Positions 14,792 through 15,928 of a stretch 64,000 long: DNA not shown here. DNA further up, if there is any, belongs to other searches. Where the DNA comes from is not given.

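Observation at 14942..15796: MerR-family DNA-binding domain fused in frame to LMW-phosphatase-type arsenate reductase, with a 19-bp palindrome at its start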

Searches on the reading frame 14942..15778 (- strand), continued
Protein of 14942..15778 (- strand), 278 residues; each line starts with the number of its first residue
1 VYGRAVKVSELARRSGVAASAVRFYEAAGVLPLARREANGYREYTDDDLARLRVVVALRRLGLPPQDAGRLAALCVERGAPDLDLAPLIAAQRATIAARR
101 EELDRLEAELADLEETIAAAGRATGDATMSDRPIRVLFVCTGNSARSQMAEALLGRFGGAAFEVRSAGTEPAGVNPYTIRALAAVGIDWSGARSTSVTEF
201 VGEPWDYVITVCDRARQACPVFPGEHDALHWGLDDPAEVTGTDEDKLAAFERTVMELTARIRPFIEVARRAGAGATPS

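Call 63: search_protein_families(library=pfam, proteins=[L031:3410-4138:-, L031:4196-4876:-, L031:2676-3413:-, L026:4279-5004:+], max_evalue=0.001)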
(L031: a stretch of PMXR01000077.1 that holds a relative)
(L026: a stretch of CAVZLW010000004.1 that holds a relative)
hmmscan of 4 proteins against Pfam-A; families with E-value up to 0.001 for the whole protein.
L031:3410-4138:- (242 aa): 2 families
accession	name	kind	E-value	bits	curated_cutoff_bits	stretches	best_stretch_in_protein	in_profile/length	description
PF12850.12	Metallophos_2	-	8.5e-26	91.2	27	1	1-199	1-152/154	Calcineurin-like phosphoesterase superfamily domain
PF00149.33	Metallophos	-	6.9e-14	53.1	21.5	1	1-165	1-191/191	Calcineurin-like phosphoesterase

L031:4196-4876:- (226 aa): 2 families
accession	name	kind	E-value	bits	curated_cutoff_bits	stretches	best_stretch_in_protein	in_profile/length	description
PF01451.26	LMWPc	-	4.6e-19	69.5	23.2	1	94-215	1-144/144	Low molecular weight phosphotyrosine protein phosphatase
PF21234.2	Phosphatase-like_N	-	1.4e-09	38.6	27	1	27-80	4-57/58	Protein-tyrosine-phosphatase-like, N-terminal domain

L031:2676-3413:- (245 aa): 1 family
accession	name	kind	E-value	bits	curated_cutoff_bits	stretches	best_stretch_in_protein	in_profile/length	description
PF00230.25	MIP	-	8.6e-54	183.1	25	1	25-227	7-222/222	Major intrinsic protein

L026:4279-5004:+ (241 aa): 2 families
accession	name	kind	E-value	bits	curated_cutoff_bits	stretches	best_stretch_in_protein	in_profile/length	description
PF12850.12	Metallophos_2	-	1e-26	94.3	27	1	1-198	1-151/154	Calcineurin-like phosphoesterase superfamily domain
PF00149.33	Metallophos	-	5.8e-14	53.4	21.5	1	1-165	1-191/191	Calcineurin-like phosphoesterase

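Call 64: search_dna_similar(query=window:14942-15763:-, collection=plasmids, mode=protein, max_rows=12)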
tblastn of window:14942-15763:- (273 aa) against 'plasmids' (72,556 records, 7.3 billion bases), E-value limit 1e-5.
Records with a match: 1250; places in all: 1563; records where one place covers at least 80% of the query: 0.
Best place of each record, by identity: <60% 1250.
By first word of the organism name: Staphylococcus 173; Ralstonia 127; Burkholderia 67; Bacillus 47; Rhodococcus 46; Acinetobacter 42; Agrobacterium 41; Sinorhizobium 39; Streptomyces 38; Leuconostoc 36; and 164 more.
By predicted mobility (MOB-suite, as given by PLSDB): non-mobilizable 516; mobilizable 482; conjugative 252.
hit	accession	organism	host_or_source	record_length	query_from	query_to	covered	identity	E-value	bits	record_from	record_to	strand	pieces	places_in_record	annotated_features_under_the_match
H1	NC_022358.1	Sulfuricella denitrificans skB26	-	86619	121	265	53%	52.4%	2e-42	161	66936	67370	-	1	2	arsenate reductase ArsC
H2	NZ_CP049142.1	Pseudomonas nitroreducens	monoculture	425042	124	265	52%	48.6%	6e-31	128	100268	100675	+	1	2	arsenate reductase ArsC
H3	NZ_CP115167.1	Deinococcus aquaticus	Freshwater stream system, activated ...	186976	123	266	53%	47.9%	6e-33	134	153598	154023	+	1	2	arsenate reductase ArsC | aquaporin | metallophosphoesterase family protein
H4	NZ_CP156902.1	Pseudomonas kurunegalensis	Homo sapiens,stool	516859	129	265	50%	50.4%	8e-31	127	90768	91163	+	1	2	arsenate reductase ArsC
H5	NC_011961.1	Thermomicrobium roseum DSM 5159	-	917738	130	265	50%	50.7%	5e-34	137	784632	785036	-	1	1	arsenate reductase ArsC | nitrilase-related carbon-nitrogen hydrolase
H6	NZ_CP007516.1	Rubrobacter radiotolerans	-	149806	124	273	55%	45.7%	2e-32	132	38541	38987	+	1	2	arsenate reductase ArsC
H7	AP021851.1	Deinococcus grandis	-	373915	124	260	50%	49.6%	6e-35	139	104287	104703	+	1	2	protein-tyrosine-phosphatase | hypothetical protein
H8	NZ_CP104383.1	Ralstonia pickettii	cell culture,aquaculture water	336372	122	262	52%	47.9%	5e-30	125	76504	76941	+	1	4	arsenate reductase ArsC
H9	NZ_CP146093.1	Ralstonia sp. RRA.1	pure culture,Cupriavidus necator ...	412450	122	262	52%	47.9%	5e-30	125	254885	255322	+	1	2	arsenate reductase ArsC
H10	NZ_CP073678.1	Cupriavidus sp. KK10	Isolate,A bacterial consortium from ...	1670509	122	262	52%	47.9%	5e-28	120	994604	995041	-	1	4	none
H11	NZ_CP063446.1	Novosphingobium sp. ES2-1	mixed culture,activated sludge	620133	116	256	52%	47.9%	2e-25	112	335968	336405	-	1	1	arsenate reductase ArsC | ArsI/CadI family heavy metal resistance metalloenzyme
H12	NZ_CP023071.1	Sinorhizobium fredii CCBAU 83666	G.max,nodule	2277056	123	262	51%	48.3%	6e-31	128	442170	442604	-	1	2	record has no annotation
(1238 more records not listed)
